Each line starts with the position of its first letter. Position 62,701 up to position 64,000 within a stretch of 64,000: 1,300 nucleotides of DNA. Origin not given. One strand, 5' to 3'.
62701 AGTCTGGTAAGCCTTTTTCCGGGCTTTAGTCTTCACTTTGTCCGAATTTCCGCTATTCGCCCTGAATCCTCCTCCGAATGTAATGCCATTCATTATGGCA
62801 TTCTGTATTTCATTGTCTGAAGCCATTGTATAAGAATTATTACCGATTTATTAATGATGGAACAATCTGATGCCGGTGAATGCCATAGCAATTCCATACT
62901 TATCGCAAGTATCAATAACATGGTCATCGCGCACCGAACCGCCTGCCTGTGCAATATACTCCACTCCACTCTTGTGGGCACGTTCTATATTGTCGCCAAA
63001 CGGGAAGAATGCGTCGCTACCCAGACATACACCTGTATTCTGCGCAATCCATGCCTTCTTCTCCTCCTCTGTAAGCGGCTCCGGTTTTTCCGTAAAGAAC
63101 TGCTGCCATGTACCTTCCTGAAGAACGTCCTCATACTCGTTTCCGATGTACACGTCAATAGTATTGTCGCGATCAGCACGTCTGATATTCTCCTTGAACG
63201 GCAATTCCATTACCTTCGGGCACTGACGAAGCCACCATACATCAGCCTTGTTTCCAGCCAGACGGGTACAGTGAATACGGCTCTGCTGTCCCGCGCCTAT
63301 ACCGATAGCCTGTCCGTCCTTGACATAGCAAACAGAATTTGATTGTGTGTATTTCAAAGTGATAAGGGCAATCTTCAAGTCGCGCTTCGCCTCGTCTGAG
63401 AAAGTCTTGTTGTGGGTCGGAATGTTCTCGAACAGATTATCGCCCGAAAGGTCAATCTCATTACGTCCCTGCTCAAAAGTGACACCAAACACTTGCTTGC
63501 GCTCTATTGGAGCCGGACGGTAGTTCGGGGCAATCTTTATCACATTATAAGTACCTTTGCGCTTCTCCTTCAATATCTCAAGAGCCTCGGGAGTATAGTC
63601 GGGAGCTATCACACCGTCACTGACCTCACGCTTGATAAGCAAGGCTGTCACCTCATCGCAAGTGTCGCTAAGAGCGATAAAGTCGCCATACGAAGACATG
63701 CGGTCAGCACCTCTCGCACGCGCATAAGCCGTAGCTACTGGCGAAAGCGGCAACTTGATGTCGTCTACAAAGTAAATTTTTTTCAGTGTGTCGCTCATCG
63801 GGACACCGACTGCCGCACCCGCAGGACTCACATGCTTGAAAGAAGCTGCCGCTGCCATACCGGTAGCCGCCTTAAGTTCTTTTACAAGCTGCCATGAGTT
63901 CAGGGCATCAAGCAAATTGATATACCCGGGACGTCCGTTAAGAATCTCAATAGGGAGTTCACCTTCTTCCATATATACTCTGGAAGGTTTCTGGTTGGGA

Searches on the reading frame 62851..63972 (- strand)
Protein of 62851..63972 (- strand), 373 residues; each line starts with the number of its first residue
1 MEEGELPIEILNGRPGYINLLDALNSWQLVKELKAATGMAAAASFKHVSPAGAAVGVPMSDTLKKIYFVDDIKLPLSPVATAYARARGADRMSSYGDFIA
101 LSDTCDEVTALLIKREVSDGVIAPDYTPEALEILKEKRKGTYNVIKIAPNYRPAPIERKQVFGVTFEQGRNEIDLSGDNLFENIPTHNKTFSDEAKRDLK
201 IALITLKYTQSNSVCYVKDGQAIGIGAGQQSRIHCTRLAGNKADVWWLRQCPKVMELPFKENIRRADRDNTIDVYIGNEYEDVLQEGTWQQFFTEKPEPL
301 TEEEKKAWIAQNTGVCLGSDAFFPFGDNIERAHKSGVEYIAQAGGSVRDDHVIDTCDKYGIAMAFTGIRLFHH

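Call 27: find_encoding_contigs(protein=window:62851-63972:-, flank=10000, max_places=6)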
Protein window:62851-63972:- (373 aa): no gene with exactly this product is on record in the collection.
